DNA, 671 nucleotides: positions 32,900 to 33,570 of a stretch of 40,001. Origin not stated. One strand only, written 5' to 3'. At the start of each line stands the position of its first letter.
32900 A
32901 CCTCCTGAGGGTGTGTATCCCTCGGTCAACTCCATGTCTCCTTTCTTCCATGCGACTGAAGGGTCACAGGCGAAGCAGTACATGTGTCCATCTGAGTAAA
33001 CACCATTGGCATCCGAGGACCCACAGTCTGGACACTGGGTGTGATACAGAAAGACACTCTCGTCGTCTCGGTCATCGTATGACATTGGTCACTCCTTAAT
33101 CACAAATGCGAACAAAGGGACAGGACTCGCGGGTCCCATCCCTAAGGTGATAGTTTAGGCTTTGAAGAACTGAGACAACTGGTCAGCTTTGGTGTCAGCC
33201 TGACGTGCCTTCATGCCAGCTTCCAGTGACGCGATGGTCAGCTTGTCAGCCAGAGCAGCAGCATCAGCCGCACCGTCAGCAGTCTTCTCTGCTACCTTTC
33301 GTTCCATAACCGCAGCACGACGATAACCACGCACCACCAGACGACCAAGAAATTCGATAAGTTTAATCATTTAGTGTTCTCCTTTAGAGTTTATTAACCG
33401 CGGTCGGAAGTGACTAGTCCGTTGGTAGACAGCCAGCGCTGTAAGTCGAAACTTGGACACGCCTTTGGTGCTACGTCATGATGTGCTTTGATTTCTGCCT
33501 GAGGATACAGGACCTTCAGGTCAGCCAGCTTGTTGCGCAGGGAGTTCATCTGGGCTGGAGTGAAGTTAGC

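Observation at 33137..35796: Two promoter copies with substitutions in the melting region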

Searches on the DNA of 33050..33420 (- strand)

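Call 18: search_dna_similar(query=window:33050-33420:-, collection=phages, mode=distant, max_rows=60, rows=spread)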
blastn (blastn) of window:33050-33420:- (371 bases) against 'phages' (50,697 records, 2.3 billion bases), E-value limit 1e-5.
Records with a match: 222; places in all: 223; records where one place covers at least 80% of the query: 185.
Best place of each record, by identity: 95-99% 65; 90-95% 92; 80-90% 8; 60-80% 57.
By first word of the organism name: Escherichia 90; Salmonella 59; Enterobacter 18; Kayfunavirus 17; Citrobacter 10; Shigella 6; Klebsiella 5; Cronobacter 5; Bacteriophage 2; Morganella 1; and 9 more.
By host as written in the record: Escherichia coli 47; Salmonella enterica subsp. enterica serovar Typhi 28; - 26; Salmonella enterica subsp. enterica serovar Typhi strain BRD948 10; Enterobacter cloacae 7; Citrobacter freundii CF3 5; Salmonella enterica subsp. enterica serovar Paratyphi C 5; Klebsiella pneumoniae 4; and 59 more.
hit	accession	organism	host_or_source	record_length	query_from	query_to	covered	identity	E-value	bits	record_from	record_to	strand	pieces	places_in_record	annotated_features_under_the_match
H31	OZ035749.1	Kayfunavirus PDP351P4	-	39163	3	371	99%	97.3%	7e-175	618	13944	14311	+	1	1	record has no annotation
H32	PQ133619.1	Klebsiella phage P7124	Klebsiella pneumoniae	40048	3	371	99%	96.7%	4e-172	609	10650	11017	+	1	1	hypothetical protein | DNA primase/helicase | endolysin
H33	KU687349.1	Citrobacter phage SH3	Citrobacter freundii CF3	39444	3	371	99%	96.5%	2e-170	604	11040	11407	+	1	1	hypothetical protein | primase/helicase | n-acetylmuramoyl-l-alanine amidase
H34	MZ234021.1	Escherichia phage vB_EcoP-101118UKE1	Escherichia coli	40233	3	371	99%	96.2%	2e-169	600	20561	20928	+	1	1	hypothetical protein | primase/helicase protein | endolysin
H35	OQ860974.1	Salmonella phage ST38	Salmonella enterica subsp. enterica ...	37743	3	371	99%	95.7%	4e-165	585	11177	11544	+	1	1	hypothetical protein | primase/helicase protein | endolysin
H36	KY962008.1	Escherichia phage ST31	Escherichia coli ST130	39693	3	371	99%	95.5%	9e-142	593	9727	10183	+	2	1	hypothetical protein | primase | N-acetyl-anhydromuranmyl-L-alanine amidase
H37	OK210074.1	Enterobacter phage KKP_3263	Enterobacter ludwigii KKP 3083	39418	4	371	99%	95.7%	5e-164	581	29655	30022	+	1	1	hypothetical protein | DNA primase/helicase | endolysin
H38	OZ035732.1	Kayfunavirus PDP351P3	-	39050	3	371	99%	95.4%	4e-165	586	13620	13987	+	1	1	record has no annotation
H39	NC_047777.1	Escherichia phage ZG49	Escherichia coli 49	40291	3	371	99%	95.1%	2e-163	580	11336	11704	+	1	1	hypothetical protein | toprim domain-containing protein | amidase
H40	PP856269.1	Escherichia phage UFJF_EcSW4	Escherichia coli ATCC 11775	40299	3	371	99%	95.1%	1e-146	607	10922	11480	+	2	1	hypothetical protein (x2) | primase/helicase protein | endolysin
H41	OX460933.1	Kayfunavirus sp. EcoIv1_Emlis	wastewater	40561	3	371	99%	94.9%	7e-162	575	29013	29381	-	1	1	record has no annotation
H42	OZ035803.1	Kayfunavirus LI10P1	-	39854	3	371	99%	94.9%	7e-162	575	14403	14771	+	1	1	record has no annotation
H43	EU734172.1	Escherichia phage EcoDS1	Escherichia coli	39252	4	371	99%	94.9%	1e-159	568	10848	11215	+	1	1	3.7: gp3.7 | 4: gp4 | 3.5: gp3.5 | promoter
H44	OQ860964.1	Salmonella phage ST64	Salmonella enterica subsp. enterica ...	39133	3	371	99%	94.6%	1e-159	567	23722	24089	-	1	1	hypothetical protein | primase/helicase protein | endolysin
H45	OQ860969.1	Salmonella phage ST55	Salmonella enterica subsp. enterica ...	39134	3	371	99%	94.6%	1e-159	567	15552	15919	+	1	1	hypothetical protein | primase/helicase protein | endolysin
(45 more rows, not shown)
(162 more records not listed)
